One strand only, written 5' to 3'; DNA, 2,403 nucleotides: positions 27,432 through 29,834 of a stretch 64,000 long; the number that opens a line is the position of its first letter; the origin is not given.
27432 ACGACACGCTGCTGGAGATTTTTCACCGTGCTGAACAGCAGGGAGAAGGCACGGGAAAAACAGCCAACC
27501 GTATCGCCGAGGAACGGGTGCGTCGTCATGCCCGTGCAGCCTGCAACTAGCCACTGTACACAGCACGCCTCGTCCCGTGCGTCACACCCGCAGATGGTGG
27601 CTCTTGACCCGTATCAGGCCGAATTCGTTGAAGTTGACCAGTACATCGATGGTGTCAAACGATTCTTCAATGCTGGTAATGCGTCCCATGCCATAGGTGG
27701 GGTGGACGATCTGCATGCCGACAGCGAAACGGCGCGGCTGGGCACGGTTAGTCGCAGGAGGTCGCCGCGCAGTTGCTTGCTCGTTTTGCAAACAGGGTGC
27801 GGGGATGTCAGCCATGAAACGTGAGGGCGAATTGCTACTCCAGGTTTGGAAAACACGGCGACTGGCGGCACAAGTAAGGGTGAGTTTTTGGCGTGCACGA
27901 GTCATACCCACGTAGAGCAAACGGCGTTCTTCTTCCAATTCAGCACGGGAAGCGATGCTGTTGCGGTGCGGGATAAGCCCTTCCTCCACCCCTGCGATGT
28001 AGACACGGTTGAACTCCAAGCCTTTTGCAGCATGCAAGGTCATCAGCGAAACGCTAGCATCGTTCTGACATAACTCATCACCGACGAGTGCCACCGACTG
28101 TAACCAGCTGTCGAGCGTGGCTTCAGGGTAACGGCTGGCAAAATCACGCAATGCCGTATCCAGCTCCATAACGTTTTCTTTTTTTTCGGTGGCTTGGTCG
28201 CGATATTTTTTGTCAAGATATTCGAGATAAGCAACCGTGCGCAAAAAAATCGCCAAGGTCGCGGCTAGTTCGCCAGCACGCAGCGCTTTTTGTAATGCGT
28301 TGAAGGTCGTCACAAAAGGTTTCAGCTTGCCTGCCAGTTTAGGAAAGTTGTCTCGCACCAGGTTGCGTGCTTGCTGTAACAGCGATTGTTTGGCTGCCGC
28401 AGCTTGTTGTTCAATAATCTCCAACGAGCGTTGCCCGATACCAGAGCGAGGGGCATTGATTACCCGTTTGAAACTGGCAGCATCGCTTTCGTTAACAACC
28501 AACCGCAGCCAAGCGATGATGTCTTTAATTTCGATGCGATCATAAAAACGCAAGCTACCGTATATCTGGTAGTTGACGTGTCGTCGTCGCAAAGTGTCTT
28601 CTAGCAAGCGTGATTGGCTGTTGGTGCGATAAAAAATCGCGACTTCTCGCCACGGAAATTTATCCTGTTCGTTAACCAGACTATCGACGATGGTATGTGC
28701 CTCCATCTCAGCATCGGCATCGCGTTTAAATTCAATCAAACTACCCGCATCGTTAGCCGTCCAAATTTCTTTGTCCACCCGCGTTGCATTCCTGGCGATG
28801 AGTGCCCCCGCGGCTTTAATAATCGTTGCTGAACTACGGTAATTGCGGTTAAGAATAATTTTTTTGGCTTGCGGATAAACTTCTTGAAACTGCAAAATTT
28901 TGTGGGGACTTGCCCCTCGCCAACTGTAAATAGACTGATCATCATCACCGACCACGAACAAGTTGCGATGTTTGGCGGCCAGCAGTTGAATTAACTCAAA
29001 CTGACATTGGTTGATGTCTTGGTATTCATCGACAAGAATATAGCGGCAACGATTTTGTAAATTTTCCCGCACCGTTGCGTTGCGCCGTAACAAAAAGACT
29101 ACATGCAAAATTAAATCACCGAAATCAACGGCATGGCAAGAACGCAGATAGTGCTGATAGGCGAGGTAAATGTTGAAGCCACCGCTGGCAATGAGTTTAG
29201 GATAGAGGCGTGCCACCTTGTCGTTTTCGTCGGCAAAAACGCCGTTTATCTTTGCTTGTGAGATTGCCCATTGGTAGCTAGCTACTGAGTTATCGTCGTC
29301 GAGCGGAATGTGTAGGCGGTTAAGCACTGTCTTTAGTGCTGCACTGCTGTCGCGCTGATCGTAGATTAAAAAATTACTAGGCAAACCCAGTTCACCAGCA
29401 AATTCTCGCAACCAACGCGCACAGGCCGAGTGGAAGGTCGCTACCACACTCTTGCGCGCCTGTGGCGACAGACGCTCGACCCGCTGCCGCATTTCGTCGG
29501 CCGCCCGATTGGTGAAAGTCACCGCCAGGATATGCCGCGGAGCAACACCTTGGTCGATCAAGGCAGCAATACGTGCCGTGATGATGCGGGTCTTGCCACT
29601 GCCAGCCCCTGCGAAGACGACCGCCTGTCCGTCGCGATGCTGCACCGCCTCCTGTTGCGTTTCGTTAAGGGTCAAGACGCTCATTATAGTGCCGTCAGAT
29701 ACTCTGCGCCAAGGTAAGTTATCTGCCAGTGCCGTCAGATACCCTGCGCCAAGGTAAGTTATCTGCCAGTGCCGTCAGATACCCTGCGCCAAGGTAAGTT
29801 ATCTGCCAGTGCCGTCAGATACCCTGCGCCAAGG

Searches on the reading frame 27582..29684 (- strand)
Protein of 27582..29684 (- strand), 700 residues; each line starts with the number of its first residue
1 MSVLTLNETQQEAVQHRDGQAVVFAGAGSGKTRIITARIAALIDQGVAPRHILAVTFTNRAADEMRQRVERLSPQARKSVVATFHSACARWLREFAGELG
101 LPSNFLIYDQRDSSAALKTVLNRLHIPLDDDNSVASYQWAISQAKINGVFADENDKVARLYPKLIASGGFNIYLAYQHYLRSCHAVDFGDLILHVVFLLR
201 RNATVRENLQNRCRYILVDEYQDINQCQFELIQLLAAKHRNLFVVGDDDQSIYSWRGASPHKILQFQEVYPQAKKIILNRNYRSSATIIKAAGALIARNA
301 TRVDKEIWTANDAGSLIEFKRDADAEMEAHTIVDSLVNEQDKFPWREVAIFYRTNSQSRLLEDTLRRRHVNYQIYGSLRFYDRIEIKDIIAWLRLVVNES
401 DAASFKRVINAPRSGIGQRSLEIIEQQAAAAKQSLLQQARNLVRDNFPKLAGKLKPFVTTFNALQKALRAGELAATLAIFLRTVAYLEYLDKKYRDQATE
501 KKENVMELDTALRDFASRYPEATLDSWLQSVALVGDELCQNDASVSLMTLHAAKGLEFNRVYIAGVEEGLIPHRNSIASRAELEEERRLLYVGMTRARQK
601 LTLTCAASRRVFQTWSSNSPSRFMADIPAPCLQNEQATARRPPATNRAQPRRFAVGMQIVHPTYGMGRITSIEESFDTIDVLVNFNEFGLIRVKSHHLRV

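Call 5: search_protein_families(library=ncbifam, proteins=[window:27582-29684:-])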
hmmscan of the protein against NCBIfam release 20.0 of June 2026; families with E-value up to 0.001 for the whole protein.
window:27582-29684:- (700 aa): 18 families
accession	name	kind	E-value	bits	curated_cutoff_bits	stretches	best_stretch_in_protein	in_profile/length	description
TIGR01073.1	pcrA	equivalog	4.5e-188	627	911.2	1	5-694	4-718/725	DNA helicase PcrA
NF008743.0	PRK11773.1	equivalog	2e-170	568.6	965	1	5-690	9-707/720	DNA helicase II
TIGR01074.1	rep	equivalog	2.6e-165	551.4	951.45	1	6-639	2-645/668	DNA helicase Rep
TIGR01075.1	uvrD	equivalog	2e-162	542.1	1144.45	1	5-695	4-709/715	DNA helicase II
NF008172.0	PRK10919.1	equivalog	1.1e-124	417.1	1168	1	5-637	2-643/673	DNA helicase Rep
TIGR02785.1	addA_Gpos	equivalog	2.3e-50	171.5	707.65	4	174-292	346-476/1234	helicase-exonuclease AddAB subunit AddA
NF008276.0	PRK11054.1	equivalog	1.2e-42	146.4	543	3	172-307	395-527/684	DNA helicase IV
TIGR02784.1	addA_alphas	equivalog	3.4e-38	131.7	860.75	3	176-299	351-496/1138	double-strand break repair helicase AddA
TIGR00609.1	recB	equivalog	1.3e-35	122.9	696.05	3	179-300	336-459/1175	exodeoxyribonuclease V subunit beta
NF010485.0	PRK13909.1-2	equivalog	2.4e-33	115.4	650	2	184-399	300-527/909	RecB-like helicase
NF010487.0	PRK13909.1-4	equivalog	6.2e-30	104.1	759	2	184-399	296-529/924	RecB-like helicase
NF041464.1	HelD_BACSU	equivalog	1e-15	56.8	419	1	207-368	541-696/779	RNA polymerase recycling motor HelD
NF010486.0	PRK13909.1-3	equivalog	6.8e-14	50.8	1109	2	24-69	11-56/921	RecB-like helicase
NF010484.0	PRK13909.1-1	equivalog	9.3e-12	43.5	1074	1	23-69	10-56/945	RecB-like helicase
TIGR01448.2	helicase_RecD2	equivalog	1.1e-05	23.8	500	0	4-67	315-377/713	SF1B family DNA helicase RecD2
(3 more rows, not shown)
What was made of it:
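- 27582..29684 (-): PcrA/UvrD-type SF1 DNA helicase, 700 aa and intact. ATG at 29684. NCBIfam TIGR01073 pcrA, E 4.5e-188, 627 bits, below the 911-bit equivalog cut-off (call 5).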

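Call 7: find_encoding_contigs(protein=window:27582-29684:-, flank=6000, max_places=10)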
Protein window:27582-29684:- (700 aa): no gene with exactly this product is on record in the collection.

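Call 10: find_related_loci(query=window:27582-29684:-, collection=genome_contigs, flank=10000)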
Query window:27582-29684:- (700 aa) in genome_contigs; peptide patterns used: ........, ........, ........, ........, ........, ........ (x = any residue, [..] = any of these).
327 stretches matched a pattern; 288 encode a relative of the query (tblastn E <= 1e-3); the best 80 are kept; 80 distinct loci.
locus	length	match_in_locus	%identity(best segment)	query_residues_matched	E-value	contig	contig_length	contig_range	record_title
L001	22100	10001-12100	84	1-700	0e+0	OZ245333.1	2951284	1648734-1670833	MAG: Oligoflexales bacterium isolate 41c6888b-78db-45c1-b2dd-007a43f187e8 genome assembly, chromosome: 1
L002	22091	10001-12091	82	4-700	0e+0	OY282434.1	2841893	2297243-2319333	MAG: uncultured Oligoflexales bacterium genome assembly, chromosome: 1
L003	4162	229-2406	38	5-689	2e-145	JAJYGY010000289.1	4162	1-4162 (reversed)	MAG: bacterium isolate DBS1-3.bin31 NODE_50809_length_4162_cov_0.753656, whole genome shotgun sequence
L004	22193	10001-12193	39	6-689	3e-141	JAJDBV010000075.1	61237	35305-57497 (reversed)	MAG: Nitrospirota bacterium isolate OFTM249 OFTM249_74, whole genome shotgun sequence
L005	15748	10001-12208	38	6-689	8e-140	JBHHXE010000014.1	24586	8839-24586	MAG: Nitrospiria bacterium isolate D_2_bin.51 NODE_550_length_24586_cov_9.578370, whole genome shotgun sequence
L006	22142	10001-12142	39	6-693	1e-137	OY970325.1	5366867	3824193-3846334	MAG: uncultured Armatimonadetes bacterium isolate MFD05942.bin.1.84 genome assembly, chromosome: 1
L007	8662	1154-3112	41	6-647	3e-136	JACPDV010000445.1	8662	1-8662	MAG: Armatimonadetes bacterium isolate NC_groundwater_318_Ag_B-0.1um_71_9 GD18-4_B1_scaffold_853026, whole genome shotgu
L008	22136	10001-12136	40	6-693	2e-136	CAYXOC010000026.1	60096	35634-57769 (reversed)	MAG TPA_asm: uncultured bacterium isolate binchicken_co152_100 genome assembly, contig: NODE_580_length_60096_cov_14.955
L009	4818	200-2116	41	6-640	5e-138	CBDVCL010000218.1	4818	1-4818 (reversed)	MAG TPA_asm: uncultured bacterium isolate SRR22302367_binner23_Refined_71 genome assembly, contig: ERZ26661968.14684, wh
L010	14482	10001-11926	40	6-639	9e-136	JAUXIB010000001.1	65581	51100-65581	MAG: candidate division FCPU426 bacterium isolate CSMAG_2970 CSMAG_2970_k119_697977_length_65581_cov_9.4958, whole genom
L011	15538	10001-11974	38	6-642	7e-132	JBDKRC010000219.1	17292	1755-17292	MAG: Armatimonadia bacterium isolate 5_bin.152 c_000001467659, whole genome shotgun sequence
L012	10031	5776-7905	38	6-690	2e-131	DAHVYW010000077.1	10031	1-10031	MAG TPA_asm: Bacillota bacterium isolate clean791 k141_185132, whole genome shotgun sequence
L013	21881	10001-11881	40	4-633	1e-128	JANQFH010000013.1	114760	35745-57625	MAG: Oligoflexia bacterium isolate PL23a_bin.77 k99_5776135, whole genome shotgun sequence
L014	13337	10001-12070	38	6-689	1e-127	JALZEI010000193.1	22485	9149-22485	MAG: Actinomycetota bacterium isolate NEG bin9 SC8816-18_k127_194457, whole genome shotgun sequence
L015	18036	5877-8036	38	2-689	3e-129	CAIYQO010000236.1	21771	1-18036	uncultured bacterium isolate AlinenLipids_bin-0042 genome assembly, contig: bin-0042:236/318, whole genome shotgun seque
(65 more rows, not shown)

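Call 19: find_related_loci(query=window:27582-29684:-, collection=metagenome_contigs, flank=10000)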
Query window:27582-29684:- (700 aa) in metagenome_contigs; peptide patterns used: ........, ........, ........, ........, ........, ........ (x = any residue, [..] = any of these).
318 stretches matched a pattern; 252 encode a relative of the query (tblastn E <= 1e-3); the best 80 are kept; 80 distinct loci.
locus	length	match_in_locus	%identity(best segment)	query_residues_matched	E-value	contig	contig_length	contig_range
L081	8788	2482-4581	41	6-693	1e-147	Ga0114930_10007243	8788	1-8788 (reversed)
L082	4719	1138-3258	40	6-689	7e-147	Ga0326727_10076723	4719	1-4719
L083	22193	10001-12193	38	6-689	6e-142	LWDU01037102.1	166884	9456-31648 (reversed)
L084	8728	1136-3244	39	6-689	5e-141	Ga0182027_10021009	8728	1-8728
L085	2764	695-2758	40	6-667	9e-148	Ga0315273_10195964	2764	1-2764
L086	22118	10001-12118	40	6-693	8e-152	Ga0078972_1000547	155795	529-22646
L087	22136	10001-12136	40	6-693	1e-136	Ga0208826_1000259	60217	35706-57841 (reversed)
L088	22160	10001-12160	35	6-689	1e-133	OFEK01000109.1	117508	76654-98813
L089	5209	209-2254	37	5-667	8e-131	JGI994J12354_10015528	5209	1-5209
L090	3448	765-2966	37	3-687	2e-115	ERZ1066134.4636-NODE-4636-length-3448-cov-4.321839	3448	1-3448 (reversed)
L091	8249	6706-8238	41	6-515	2e-107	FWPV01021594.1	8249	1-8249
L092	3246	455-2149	36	1-633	1e-109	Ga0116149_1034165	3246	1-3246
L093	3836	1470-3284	35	2-633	5e-104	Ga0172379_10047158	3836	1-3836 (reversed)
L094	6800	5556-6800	44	2-412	1e-91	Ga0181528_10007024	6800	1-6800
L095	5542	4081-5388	39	6-437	1e-87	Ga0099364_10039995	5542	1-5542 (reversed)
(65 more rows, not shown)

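Call 20: find_homologous_proteins(query=window:27582-29684:-, max_evalue=1e-100)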
Query window:27582-29684:- (700 aa): 7575 proteins with E <= 1e-100 among 8000 candidates; the best 120 are listed.
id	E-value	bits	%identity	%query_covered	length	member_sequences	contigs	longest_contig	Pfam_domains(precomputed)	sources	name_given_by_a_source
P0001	0.0e+0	1561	100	100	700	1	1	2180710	PF13538.13,PF01443.25,PF13604.13,PF13361.13,PF13245.13,PF00580.28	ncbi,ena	-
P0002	0.0e+0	1323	84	100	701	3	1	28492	PF13538.13,PF01443.25,PF13604.13,PF13361.13,PF13245.13,PF00580.28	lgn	-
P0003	0.0e+0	1319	85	100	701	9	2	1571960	PF13538.13,PF01443.25,PF13604.13,PF13361.13,PF13245.13,PF00580.28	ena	-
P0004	0.0e+0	1312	84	100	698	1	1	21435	PF13538.13,PF01443.25,PF13604.13,PF13361.13,PF13245.13,PF00580.28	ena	-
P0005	0.0e+0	1301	83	100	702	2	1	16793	PF13538.13,PF01443.25,PF13604.13,PF13361.13,PF13245.13,PF00580.28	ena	-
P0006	0.0e+0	1291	83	100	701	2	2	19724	PF13538.13,PF01443.25,PF13604.13,PF13361.13,PF13245.13,PF04851.22,PF00580.28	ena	-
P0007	0.0e+0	1289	82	100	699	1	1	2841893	PF13538.13,PF01443.25,PF13604.13,PF13361.13,PF13245.13,PF00580.28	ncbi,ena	-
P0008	0.0e+0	1270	81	100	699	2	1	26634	PF13538.13,PF01443.25,PF13604.13,PF13361.13,PF13245.13,PF00580.28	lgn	-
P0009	0.0e+0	1206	78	100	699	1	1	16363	PF13538.13,PF01443.25,PF13604.13,PF13361.13,PF13245.13,PF00580.28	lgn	-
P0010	0.0e+0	1061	68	100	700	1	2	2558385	PF13538.13,PF01443.25,PF13604.13,PF13361.13,PF13245.13,PF00580.28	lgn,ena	-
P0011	6.9e-277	938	62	100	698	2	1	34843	PF13538.13,PF01443.25,PF13604.13,PF13361.13,PF13245.13,PF00580.28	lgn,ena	-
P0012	2.7e-273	926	61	100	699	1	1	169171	PF13538.13,PF01443.25,PF13604.13,PF13361.13,PF13245.13,PF00580.28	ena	-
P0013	9.9e-270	915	60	100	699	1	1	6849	PF13538.13,PF01443.25,PF13604.13,PF13361.13,PF13245.13,PF00580.28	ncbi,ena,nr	ncbi:MAG: UvrD-helicase domain-containing protein [Pseudomonadota bacterium]|nr:UvrD-helicase domain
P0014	5.5e-248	843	58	93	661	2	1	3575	PF13538.13,PF01443.25,PF13604.13,PF13361.13,PF13245.13,PF00580.28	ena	-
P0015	2.3e-247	841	60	90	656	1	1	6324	PF13538.13,PF01443.25,PF13604.13,PF13361.13,PF13245.13,PF00580.28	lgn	-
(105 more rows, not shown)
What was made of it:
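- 27582..29684 (-): Full-length relatives at 78-85% identity (call 20).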

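Call 21: find_encoding_contigs(protein=P0001, flank=10000, max_places=4)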
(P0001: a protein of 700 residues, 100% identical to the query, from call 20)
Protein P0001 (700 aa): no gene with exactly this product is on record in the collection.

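Call 22: find_encoding_contigs(protein=P0003, flank=5000, max_places=4)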
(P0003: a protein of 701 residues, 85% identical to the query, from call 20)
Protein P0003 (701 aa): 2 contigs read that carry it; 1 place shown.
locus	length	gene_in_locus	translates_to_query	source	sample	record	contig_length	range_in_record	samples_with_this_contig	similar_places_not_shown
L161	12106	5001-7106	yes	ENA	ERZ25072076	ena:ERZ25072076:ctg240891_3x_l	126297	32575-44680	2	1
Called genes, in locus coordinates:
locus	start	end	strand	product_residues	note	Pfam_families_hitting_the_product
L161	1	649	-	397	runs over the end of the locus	-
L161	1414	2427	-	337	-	PF01145:Band_7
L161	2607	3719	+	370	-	PF01098:FTSW_RODA_SPOVE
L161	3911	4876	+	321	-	-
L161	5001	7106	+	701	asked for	PF00580:UvrD-helicase, PF01443:Viral_helicase1 (faint), PF13245:AAA_19, PF13604:AAA_30 (faint), PF13361:UvrD_C, PF13538:UvrD_C_2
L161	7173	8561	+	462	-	PF13522:GATase_6, PF13537:GATase_7, PF00156:Pribosyltran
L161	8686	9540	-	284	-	-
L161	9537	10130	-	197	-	-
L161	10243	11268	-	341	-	PF04613:LpxD, PF25084:LbH_EIF2B, PF25087:GMPPB_C (weak), PF00132:Hexapep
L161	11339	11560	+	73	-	-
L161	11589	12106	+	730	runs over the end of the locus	-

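Call 23: find_encoding_contigs(protein=P0002, flank=5000, max_places=4)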
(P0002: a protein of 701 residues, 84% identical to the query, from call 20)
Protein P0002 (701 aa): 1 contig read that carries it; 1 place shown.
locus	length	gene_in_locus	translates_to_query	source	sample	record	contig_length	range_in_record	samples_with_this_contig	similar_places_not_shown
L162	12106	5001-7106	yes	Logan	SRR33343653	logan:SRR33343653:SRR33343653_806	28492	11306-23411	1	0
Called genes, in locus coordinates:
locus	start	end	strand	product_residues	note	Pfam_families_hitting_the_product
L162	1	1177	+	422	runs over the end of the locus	PF01761:DHQ_synthase, PF24621:DHQS_C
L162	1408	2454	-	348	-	PF01145:Band_7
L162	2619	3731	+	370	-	PF01098:FTSW_RODA_SPOVE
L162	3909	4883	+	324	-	-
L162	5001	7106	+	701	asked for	PF00580:UvrD-helicase, PF01443:Viral_helicase1 (faint), PF13245:AAA_19, PF13604:AAA_30 (weak), PF13361:UvrD_C, PF13538:UvrD_C_2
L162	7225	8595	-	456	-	PF00909:Ammonium_transp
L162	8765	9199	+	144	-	PF13581:HATPase_c_2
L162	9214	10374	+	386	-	PF00072:Response_reg, PF07228:SpoIIE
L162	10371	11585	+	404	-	PF13433:Peripla_BP_5, PF13458:Peripla_BP_6, PF01094:ANF_receptor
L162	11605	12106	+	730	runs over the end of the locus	PF00672:HAMP, PF02518:HATPase_c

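Call 24: find_encoding_contigs(protein=P0004, flank=5000, max_places=3)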
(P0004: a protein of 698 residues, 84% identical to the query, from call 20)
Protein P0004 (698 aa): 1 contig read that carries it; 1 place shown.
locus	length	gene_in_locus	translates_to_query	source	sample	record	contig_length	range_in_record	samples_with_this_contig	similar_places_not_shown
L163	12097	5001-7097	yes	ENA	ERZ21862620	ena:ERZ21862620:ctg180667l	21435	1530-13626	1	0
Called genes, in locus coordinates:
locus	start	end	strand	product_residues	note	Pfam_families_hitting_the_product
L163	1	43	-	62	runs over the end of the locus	-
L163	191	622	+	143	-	PF00282:Pyridoxal_deC (weak)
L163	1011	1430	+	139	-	-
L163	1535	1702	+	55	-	-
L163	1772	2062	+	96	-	-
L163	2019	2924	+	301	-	-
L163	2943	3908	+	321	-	PF01515:PTA_PTB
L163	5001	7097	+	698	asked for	PF00580:UvrD-helicase, PF01443:Viral_helicase1 (faint), PF13245:AAA_19, PF13604:AAA_30 (weak), PF13361:UvrD_C, PF13538:UvrD_C_2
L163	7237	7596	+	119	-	-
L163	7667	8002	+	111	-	-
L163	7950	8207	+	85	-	-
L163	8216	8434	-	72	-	-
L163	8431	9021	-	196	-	PF06414:Zeta_toxin (faint), PF13671:AAA_33 (weak)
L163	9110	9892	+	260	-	PF02673:BacA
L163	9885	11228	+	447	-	PF10396:TrmE_N, PF12631:MnmE_helical, PF01926:MMR_HSR1, PF02421:FeoB_N (weak)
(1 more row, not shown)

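Call 25: find_encoding_contigs(protein=P0005, flank=5000, max_places=3)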
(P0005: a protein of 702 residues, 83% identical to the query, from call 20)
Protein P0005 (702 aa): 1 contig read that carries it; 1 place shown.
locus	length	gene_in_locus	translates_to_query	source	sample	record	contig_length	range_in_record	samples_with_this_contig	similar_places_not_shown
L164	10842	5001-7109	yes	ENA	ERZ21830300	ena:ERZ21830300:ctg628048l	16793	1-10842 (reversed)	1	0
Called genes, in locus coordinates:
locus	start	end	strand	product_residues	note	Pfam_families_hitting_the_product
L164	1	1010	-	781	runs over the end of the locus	PF00614:PLDc (faint), PF13091:PLDc_2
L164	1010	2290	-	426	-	-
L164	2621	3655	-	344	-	PF01145:Band_7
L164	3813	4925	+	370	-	PF01098:FTSW_RODA_SPOVE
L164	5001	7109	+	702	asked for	PF00580:UvrD-helicase, PF01443:Viral_helicase1 (faint), PF13245:AAA_19, PF13604:AAA_30 (faint), PF13361:UvrD_C, PF13538:UvrD_C_2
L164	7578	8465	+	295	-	PF13522:GATase_6 (weak), PF13537:GATase_7, PF00156:Pribosyltran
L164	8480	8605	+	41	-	-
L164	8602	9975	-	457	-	-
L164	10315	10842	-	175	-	?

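Call 26: find_encoding_contigs(protein=P0006, flank=5000, max_places=3)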
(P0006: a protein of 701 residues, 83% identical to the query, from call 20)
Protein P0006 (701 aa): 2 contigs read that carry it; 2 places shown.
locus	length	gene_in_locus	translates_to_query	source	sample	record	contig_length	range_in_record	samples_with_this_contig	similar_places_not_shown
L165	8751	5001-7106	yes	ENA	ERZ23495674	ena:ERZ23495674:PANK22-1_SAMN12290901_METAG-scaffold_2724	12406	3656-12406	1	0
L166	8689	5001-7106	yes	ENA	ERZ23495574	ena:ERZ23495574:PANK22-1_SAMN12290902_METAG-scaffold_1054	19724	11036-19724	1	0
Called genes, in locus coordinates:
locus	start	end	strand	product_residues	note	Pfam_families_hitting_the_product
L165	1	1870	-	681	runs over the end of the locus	PF17804:TSP_NTD, PF00595:PDZ, PF17820:PDZ_6 (weak), PF03572:Peptidase_S41, PF11818:DUF3340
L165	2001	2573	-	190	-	-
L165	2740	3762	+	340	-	PF00144:Beta-lactamase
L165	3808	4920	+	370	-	PF01098:FTSW_RODA_SPOVE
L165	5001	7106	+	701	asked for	PF00580:UvrD-helicase, PF01443:Viral_helicase1 (faint), PF04851:ResIII (faint), PF13245:AAA_19, PF13604:AAA_30 (weak), PF13361:UvrD_C, PF13538:UvrD_C_2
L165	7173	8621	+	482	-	PF13522:GATase_6, PF13537:GATase_7, PF00156:Pribosyltran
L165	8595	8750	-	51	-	?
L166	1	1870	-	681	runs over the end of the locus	PF17804:TSP_NTD, PF00595:PDZ, PF17820:PDZ_6 (weak), PF03572:Peptidase_S41, PF11818:DUF3340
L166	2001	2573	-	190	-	-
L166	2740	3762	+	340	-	PF00144:Beta-lactamase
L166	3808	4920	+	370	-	PF01098:FTSW_RODA_SPOVE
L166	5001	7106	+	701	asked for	PF00580:UvrD-helicase, PF01443:Viral_helicase1 (faint), PF04851:ResIII (faint), PF13245:AAA_19, PF13604:AAA_30 (weak), PF13361:UvrD_C, PF13538:UvrD_C_2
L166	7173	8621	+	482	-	PF13522:GATase_6, PF13537:GATase_7, PF00156:Pribosyltran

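Call 27: find_encoding_contigs(protein=P0008, flank=5000, max_places=3)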
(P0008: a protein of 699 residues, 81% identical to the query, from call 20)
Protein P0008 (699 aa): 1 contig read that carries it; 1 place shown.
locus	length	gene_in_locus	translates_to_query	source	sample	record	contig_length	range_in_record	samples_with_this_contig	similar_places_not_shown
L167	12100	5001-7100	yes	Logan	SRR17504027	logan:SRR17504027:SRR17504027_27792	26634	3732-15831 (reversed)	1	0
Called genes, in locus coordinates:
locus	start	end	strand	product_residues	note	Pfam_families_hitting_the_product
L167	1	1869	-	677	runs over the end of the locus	PF17804:TSP_NTD, PF00595:PDZ, PF17820:PDZ_6 (weak), PF03572:Peptidase_S41, PF11818:DUF3340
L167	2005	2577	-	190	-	-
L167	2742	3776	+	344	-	PF00144:Beta-lactamase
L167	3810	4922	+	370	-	PF01098:FTSW_RODA_SPOVE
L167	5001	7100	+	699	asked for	PF00580:UvrD-helicase, PF01443:Viral_helicase1 (faint), PF13245:AAA_19, PF13604:AAA_30 (faint), PF13361:UvrD_C, PF13538:UvrD_C_2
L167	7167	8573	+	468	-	PF13522:GATase_6, PF13537:GATase_7, PF00156:Pribosyltran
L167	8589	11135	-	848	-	PF01624:MutS_I, PF05192:MutS_III, PF05190:MutS_IV, PF00488:MutS_V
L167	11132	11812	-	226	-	PF00156:Pribosyltran (weak)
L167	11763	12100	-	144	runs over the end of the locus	PF02410:RsfS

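Call 28: find_encoding_contigs(protein=P0009, flank=5000, max_places=3)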
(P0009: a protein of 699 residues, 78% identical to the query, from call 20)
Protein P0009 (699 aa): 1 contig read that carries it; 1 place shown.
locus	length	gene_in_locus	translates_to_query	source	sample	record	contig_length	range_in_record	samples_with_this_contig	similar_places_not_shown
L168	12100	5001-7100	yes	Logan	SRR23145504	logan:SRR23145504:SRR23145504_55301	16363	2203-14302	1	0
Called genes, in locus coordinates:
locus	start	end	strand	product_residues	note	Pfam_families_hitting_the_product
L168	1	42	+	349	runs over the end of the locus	PF01075:Glyco_transf_9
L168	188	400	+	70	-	PF01402:RHH_1 (weak)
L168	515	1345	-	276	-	-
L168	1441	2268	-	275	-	PF00535:Glycos_transf_2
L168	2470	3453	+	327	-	-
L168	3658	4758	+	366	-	PF13439:Glyco_transf_4, PF13579:Glyco_trans_4_4 (weak), PF20706:GT4-conflict (weak), PF00534:Glycos_transf_1, PF13692:Glyco_trans_1_4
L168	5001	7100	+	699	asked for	PF00580:UvrD-helicase, PF01443:Viral_helicase1 (faint), PF13245:AAA_19, PF13604:AAA_30 (faint), PF13361:UvrD_C, PF13538:UvrD_C_2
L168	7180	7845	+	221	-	PF09359:VTC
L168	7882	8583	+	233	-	PF16316:DUF4956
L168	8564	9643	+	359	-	-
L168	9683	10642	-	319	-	-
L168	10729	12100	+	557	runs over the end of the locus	PF00133:tRNA-synt_1, PF09334:tRNA-synt_1g, PF19303:Anticodon_3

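Call 55: list_cluster_members(proteins=[P0001, P0003])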
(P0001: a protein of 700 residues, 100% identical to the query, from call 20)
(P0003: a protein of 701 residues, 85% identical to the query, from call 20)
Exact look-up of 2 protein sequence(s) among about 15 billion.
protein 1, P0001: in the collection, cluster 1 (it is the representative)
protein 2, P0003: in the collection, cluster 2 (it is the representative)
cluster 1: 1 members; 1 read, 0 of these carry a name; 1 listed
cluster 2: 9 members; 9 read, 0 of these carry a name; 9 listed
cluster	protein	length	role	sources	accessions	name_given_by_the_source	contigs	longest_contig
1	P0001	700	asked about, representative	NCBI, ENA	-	-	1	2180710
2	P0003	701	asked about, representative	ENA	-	-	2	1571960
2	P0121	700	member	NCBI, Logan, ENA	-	-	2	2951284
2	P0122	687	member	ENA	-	-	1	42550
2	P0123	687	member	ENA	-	-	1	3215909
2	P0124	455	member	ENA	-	-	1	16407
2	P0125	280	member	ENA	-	-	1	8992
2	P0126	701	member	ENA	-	-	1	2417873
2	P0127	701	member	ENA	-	-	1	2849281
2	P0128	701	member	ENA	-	-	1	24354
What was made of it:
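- The source is a metagenome-type assembly: a single 2.18-Mb contig and a single record (calls 20, 55).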

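Call 56: find_encoding_contigs(protein=P0127, flank=3000, max_places=3)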
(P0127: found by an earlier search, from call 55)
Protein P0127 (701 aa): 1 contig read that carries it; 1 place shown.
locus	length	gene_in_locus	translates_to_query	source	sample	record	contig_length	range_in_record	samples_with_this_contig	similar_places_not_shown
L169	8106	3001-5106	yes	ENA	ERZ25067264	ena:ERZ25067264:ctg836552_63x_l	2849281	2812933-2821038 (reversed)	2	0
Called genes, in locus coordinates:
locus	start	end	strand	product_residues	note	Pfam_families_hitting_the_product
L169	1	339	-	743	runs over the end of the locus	PF07963:N_methyl (faint), PF16732:ComP_DUS (faint)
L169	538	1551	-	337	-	PF01145:Band_7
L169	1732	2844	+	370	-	PF01098:FTSW_RODA_SPOVE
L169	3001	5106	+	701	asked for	PF00580:UvrD-helicase, PF01443:Viral_helicase1 (faint), PF13245:AAA_19, PF13604:AAA_30 (faint), PF13361:UvrD_C, PF13538:UvrD_C_2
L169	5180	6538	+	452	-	PF13522:GATase_6, PF13537:GATase_7, PF00156:Pribosyltran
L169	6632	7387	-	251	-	PF07238:PilZ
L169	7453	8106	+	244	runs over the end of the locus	PF01728:FtsJ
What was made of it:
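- Contigs of megabase size and the ctgNNN naming of sister assemblies suggest long-read data (calls 22, 24, 56), though that reading of the names is my inference.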
